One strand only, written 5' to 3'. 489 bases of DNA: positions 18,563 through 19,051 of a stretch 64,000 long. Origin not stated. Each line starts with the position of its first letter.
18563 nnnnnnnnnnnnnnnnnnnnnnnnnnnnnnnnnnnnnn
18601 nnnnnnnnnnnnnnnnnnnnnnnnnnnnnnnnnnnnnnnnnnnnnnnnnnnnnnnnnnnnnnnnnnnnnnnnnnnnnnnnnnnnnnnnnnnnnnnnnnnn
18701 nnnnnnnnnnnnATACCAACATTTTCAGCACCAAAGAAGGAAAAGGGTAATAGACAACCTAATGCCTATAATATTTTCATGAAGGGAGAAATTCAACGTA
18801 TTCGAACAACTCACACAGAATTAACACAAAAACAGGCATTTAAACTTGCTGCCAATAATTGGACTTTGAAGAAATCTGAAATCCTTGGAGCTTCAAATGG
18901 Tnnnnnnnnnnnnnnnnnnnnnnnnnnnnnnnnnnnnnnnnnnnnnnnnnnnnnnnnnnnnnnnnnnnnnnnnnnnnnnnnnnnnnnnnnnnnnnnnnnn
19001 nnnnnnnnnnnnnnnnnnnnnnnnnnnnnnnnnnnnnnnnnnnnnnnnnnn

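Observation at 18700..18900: YABBY-type HMG-like DNA-binding domain in a non-plant-looking genome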

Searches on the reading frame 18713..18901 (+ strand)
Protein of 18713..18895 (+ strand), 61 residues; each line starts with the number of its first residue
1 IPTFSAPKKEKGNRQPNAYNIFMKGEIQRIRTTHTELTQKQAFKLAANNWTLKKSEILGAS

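Call 5: search_protein_families(library=pfam, proteins=[window:18722-18901:+], max_evalue=10)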
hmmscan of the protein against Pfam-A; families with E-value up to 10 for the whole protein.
seq(60 aa): 3 families
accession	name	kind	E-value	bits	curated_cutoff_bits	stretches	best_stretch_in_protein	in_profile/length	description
PF04690.20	YABBY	-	1.1e-13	51.8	28.6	1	6-48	18-60/69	YABBY protein, C-terminal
PF09011.16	HMG_box_2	-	0.00041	21.4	22.4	1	8-49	3-44/72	HMG-box domain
PF00505.25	HMG_box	-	0.012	16.4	25.4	1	11-49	3-41/69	HMG (high mobility group) box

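Call 14: find_homologous_proteins(query=window:18725-18886:+, max_evalue=0.01)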
Query seq(54 aa): no candidate shares three 5-residue words with the query. No homologue found.

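Call 27: search_protein_representatives(protein=window:18713-18895:+)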
Query: 61 residues. Proteins with E-value up to 0.001 (for the whole library): 291; up to 1e-10: 11; up to 1e-30: 1. The best 150 are listed.
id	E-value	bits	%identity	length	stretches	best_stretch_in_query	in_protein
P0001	7.6e-32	123.1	100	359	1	1-61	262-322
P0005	2.9e-26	105.7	40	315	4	10-56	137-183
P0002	2.2e-25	102.9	87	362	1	1-60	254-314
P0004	1.5e-23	97.2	88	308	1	1-58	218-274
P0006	5.6e-17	76.7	41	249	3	12-52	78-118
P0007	2.3e-16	74.8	38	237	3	11-52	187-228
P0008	1.5e-13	65.9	42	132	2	8-51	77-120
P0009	3.8e-13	64.7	44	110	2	9-51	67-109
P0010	3.9e-13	64.7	40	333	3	7-54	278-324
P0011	6.4e-13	64.0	43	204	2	4-52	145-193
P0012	2.5e-11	59.0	36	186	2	5-57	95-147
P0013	2.6e-10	55.8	38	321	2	13-54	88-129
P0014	3.3e-10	55.5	34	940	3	7-51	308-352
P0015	4.0e-10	55.3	34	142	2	10-54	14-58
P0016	5.3e-10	54.9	37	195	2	11-58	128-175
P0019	1.1e-09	53.9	40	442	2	8-54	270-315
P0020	1.9e-09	53.2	61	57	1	9-52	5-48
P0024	6.6e-09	51.5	40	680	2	2-53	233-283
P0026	3.4e-08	49.3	53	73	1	7-55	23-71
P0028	1.1e-07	47.7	54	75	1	6-55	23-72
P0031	2.0e-07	46.8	53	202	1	10-54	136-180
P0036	3.2e-07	46.2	48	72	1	7-54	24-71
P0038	3.4e-07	46.1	44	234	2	4-56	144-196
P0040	3.7e-07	46.0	40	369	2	8-52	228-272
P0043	5.6e-07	45.4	55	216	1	5-53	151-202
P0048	2.1e-06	43.7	43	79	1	8-56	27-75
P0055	4.2e-06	42.7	40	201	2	12-51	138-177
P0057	4.8e-06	42.5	46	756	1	2-60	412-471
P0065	9.6e-06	41.6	55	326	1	11-52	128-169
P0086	2.6e-05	40.2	52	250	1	8-55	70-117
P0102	3.9e-05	39.7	52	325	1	7-56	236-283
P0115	4.9e-05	39.4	42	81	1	6-57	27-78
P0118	5.7e-05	39.2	49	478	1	10-52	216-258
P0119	5.8e-05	39.1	47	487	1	7-51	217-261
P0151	1.1e-04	38.3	46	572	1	4-51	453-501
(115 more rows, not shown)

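Call 29: list_cluster_members(proteins=[P0005, P0006, P0007, P0008, P0009, P0010, P0011, P0012, P0013, P0014])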
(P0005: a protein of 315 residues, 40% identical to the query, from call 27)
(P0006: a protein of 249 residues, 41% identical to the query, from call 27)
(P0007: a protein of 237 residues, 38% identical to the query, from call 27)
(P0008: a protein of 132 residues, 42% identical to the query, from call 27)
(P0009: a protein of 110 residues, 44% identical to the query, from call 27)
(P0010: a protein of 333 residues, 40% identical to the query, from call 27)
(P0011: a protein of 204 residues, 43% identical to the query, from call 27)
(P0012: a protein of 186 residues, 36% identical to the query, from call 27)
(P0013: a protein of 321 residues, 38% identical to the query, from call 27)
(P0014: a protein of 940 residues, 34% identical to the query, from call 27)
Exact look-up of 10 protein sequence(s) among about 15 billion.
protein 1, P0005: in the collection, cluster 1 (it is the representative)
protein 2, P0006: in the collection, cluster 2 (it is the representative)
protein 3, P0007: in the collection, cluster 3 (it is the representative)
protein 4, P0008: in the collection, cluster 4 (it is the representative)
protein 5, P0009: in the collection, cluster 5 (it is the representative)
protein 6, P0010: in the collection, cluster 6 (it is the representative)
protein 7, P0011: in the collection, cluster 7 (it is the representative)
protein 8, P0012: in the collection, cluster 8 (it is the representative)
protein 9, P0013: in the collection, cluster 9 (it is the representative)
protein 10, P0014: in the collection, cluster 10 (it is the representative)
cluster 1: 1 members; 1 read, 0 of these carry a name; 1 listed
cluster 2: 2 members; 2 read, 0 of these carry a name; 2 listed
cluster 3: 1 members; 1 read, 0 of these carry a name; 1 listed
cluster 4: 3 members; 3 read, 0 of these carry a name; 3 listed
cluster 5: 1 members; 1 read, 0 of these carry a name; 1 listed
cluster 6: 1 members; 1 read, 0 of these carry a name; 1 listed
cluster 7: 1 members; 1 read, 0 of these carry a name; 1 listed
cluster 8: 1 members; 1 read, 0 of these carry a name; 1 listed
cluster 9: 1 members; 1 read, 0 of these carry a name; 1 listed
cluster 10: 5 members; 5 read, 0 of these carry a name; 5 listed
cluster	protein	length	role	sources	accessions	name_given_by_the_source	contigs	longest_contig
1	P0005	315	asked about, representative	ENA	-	-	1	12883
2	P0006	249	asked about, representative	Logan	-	-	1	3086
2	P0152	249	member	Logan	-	-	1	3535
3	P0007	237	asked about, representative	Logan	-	-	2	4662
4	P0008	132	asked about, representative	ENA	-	-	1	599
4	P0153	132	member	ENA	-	-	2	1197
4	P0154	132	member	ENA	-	-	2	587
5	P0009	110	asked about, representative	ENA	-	-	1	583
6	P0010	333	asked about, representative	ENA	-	-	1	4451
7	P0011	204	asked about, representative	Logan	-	-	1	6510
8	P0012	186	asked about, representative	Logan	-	-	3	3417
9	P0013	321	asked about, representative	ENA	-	-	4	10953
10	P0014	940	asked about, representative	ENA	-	-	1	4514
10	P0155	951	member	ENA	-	-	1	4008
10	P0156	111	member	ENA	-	-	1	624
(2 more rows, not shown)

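Call 39: list_cluster_members(proteins=[P0102, P0119, P0057, P0118, P0036, P0040, P0019, P0151, P0024, P0020])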
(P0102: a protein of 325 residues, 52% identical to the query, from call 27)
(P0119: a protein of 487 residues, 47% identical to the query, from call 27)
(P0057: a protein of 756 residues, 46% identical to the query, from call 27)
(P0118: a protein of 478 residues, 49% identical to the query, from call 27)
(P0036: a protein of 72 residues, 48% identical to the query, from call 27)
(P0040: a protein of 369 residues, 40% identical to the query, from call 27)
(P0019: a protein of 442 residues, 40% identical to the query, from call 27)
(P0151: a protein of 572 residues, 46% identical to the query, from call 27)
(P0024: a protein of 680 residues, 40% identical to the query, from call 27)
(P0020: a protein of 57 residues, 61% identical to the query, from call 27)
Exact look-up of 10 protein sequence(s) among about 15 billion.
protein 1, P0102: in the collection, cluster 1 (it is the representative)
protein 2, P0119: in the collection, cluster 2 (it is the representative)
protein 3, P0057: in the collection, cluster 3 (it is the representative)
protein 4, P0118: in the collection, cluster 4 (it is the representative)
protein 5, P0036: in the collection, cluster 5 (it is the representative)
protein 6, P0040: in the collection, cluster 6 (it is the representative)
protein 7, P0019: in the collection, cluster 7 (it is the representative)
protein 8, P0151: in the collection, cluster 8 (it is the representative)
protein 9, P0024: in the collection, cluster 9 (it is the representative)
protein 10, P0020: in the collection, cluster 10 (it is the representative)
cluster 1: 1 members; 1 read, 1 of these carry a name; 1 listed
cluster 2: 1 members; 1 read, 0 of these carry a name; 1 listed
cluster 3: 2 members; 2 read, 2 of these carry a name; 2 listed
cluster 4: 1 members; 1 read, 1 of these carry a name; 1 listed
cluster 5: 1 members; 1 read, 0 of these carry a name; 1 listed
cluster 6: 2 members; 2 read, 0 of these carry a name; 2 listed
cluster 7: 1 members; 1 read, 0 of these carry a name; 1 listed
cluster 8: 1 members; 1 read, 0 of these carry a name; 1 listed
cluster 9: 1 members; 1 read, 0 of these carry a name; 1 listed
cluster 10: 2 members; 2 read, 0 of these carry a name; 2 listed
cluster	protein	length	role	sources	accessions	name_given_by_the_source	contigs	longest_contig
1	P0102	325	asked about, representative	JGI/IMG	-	hypothetical protein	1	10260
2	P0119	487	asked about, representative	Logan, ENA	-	-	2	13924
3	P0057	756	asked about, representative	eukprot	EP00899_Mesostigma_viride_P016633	jgi/Mesvir1/24971/Mv16940-RA.1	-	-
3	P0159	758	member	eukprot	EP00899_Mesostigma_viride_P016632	jgi/Mesvir1/24970/Mv16940-RA.2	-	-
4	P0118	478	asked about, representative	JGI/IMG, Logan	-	hypothetical protein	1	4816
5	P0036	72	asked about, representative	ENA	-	-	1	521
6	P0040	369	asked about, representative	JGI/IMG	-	-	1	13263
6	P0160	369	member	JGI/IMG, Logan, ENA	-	-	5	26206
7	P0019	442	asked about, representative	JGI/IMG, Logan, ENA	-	-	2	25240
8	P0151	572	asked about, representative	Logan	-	-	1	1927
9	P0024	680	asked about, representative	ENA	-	-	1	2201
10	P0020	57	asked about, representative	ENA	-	-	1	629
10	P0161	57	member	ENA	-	-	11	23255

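Call 41: find_encoding_contigs(protein=P0040, flank=8000, max_places=3)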
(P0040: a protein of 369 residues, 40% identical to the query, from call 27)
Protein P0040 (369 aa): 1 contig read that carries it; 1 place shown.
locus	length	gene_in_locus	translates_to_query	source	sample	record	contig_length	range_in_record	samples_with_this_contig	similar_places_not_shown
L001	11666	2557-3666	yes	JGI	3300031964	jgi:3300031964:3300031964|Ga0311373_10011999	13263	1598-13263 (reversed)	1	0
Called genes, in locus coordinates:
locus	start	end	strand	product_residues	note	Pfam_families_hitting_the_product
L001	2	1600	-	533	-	?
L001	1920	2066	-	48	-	-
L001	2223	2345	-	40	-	-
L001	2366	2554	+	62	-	-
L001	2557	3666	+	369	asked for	PF04690:YABBY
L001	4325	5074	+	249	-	-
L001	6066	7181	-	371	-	-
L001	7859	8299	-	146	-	-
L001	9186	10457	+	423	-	-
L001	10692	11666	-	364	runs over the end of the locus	-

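Call 42: search_solved_structures(query=window:18713-18895:+, max_evalue=10, show_alignments=3)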
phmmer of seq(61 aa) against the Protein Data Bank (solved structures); distinct sequences matched with E-value up to 10: 1.
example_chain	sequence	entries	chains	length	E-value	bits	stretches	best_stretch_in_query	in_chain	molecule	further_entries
1wz6_A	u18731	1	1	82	0.53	14.2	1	12-52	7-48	HMG-BOX transcription factor BBX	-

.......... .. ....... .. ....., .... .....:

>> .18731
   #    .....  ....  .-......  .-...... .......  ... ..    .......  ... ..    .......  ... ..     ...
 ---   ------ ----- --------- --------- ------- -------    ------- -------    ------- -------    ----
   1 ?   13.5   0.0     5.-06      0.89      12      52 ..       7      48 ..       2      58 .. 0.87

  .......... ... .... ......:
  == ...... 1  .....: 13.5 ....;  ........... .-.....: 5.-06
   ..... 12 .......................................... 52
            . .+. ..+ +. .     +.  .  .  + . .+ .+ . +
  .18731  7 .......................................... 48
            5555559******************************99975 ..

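Call 46: search_solved_structures(query=A4, max_evalue=1, show_alignments=2)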
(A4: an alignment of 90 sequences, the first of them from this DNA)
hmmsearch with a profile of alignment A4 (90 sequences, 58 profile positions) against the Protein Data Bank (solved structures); distinct sequences matched with E-value up to 1: 38.
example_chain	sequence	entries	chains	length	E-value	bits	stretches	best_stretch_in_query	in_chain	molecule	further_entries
9gzm_C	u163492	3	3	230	3.2e-06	30.5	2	8-54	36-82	Transcription factor A, mitochondrial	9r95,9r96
4nnu_A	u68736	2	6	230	3.4e-06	30.4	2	8-54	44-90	Transcription factor A, mitochondrial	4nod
3tmm_A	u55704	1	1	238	3.7e-06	30.2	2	8-54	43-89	Transcription factor A, mitochondrial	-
9mn4_A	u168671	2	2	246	4.1e-06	30.1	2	7-54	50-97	Transcription factor A, mitochondrial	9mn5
6erp_C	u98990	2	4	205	1.7e-05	28.1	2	7-54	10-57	Transcription factor A, mitochondrial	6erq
7lbw_A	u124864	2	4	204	1.8e-05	28.1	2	8-54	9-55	Transcription factor A, mitochondrial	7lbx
6hb4_A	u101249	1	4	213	2.2e-05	27.8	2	8-54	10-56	Transcription factor A, mitochondrial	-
3tq6_A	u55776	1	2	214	2.2e-05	27.8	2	8-54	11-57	Transcription factor A, mitochondrial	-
6hc3_A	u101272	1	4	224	2.5e-05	27.6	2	8-54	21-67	Transcription factor A, mitochondrial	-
5zdz_N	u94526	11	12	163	0.00022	24.6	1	3-54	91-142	HMGB1 A-B box | High mobility group protein B1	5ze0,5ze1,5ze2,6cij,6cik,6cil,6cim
2yrq_A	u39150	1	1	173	0.00022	24.6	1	3-54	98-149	High mobility group protein B1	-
1j3d_A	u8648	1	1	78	0.00041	23.7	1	2-54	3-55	High mobility group protein 2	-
2co9_A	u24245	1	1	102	0.00084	22.7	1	2-54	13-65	thymus high mobility group box protein TOX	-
1j3c_A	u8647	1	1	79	0.0014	22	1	2-54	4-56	High mobility group protein 2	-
6cg0_N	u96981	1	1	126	0.0021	21.4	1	3-47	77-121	High mobility group protein B1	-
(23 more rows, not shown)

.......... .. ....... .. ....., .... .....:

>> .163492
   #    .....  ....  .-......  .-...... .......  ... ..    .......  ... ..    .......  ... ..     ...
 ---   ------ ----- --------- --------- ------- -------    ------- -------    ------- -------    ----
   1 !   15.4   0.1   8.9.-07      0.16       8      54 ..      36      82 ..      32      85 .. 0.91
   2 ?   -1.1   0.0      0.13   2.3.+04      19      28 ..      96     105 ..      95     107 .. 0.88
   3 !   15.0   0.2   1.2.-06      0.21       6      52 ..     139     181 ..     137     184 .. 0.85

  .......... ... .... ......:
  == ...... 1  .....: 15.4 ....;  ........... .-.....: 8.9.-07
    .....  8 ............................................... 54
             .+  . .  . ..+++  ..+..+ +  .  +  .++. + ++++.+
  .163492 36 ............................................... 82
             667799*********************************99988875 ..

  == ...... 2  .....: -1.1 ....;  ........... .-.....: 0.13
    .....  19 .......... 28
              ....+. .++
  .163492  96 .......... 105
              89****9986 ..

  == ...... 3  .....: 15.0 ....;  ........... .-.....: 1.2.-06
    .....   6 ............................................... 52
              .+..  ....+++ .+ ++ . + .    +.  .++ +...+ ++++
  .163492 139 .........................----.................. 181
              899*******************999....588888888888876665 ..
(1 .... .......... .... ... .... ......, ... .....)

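Call 50: predict_structure(alignment_id=A4)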
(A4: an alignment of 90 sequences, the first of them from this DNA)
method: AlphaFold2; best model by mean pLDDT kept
length: 58 residues; sequences in the alignment: 90
mean_pLDDT: 84.2   pTM: 0.60
mean pLDDT of the five models: 84.2, 81.9, 80.9, 80.5, 80.1
residues with pLDDT >= 90: 31; 70-90: 15; 50-70: 11; < 50: 1
segments of 3 or more residues with pLDDT < 50: none
pLDDT, mean of each block of 10 residues (from residue 1): 65 90 93 93 91 71
secondary structure, 60 per line:
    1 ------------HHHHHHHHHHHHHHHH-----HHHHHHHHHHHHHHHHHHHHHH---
elements in order: H13-28 H34-55

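Call 53: fold_search(model_id=the predicted structure, library=pdb)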
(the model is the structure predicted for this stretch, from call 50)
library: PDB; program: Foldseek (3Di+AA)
matches with E <= 10: 62; with E <= 0.001: 0
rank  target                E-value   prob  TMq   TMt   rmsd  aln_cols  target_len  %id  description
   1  1wgf_MODEL_1_A        2.9e-01  0.90  0.55  0.37   4.6        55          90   22  Solution structure of the 4th HMG-box of mouse UBF1 (released 2004-11-28)
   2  1wz6_MODEL_1_A        8.6e-01  0.77  0.53  0.39   5.0        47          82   30  Solution Structure of the HMG_box Domain of Murine Bobby Sox Homolog (released 2005-08-25)
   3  6cg0_N                1.1e+00  0.77  0.59  0.47  15.0        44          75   20  Cryo-EM structure of mouse RAG1/2 HFC complex (3.17 A) (released 2018-04-25)
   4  1j3c_MODEL_1_A        1.3e+00  0.75  0.59  0.44   5.6        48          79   23  Solution structure of the C-terminal domain of the HMGB2 (released 2004-05-25)
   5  2co9_MODEL_1_A        1.6e+00  0.66  0.56  0.32   8.9        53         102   23  Solution structure of the HMG_box domain of thymus high mobility group box protein TOX from mouse (released 2005-11-17)
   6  6cij_N                2.4e+00  0.47  0.52  0.24   5.4        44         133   20  Cryo-EM structure of mouse RAG1/2 HFC complex containing partial HMGB1 linker(3.9 A) (released 2018-04-25)
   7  8g0k_C                3.1e+00  0.25  0.43  0.24   4.7        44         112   11  Bacteroides multispecies type VI secretion system Ntox15 domain effector and immunity Tde1/Tdi1 (released 2023-07-05)
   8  8aa9_A                3.3e+00  0.54  0.45  0.16   1.2        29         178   24  Crystal structure of the Rpa1 AROD-OB-1 domains (released 2023-05-03)
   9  8aa9_B                3.3e+00  0.54  0.45  0.16   1.2        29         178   24  Crystal structure of the Rpa1 AROD-OB-1 domains (released 2023-05-03)
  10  2e6o_MODEL_1_A        3.3e+00  0.47  0.59  0.41   6.4        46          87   17  Solution structure of the HMG box domain from human HMG-box transcription factor 1 (released 2007-07-03)
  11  1cm0_A                3.6e+00  0.21  0.41  0.17   4.7        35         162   14  CRYSTAL STRUCTURE OF THE PCAF/COENZYME-A COMPLEX (released 1999-07-06)
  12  2gzk_A                3.8e+00  0.35  0.50  0.21   1.7        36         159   22  Structure of a complex of tandem HMG boxes and DNA (released 2006-07-25)
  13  8aaj_A                3.8e+00  0.33  0.45  0.08   4.4        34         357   24  Crystal structure of the Pyrococcus abyssi RPA (apo form) (released 2023-05-03)
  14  9evt_U                3.8e+00  0.28  0.57  0.29   4.5        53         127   11  Structure of the small subunit of the flowering plant mitoribosome with the maturation factor RsgA (released 2026-03-18)
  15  9jub_A                4.1e+00  0.35  0.59  0.10   4.9        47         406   13  Cryo-EM structure of human hyaluronidase PH-20 (released 2024-10-30)
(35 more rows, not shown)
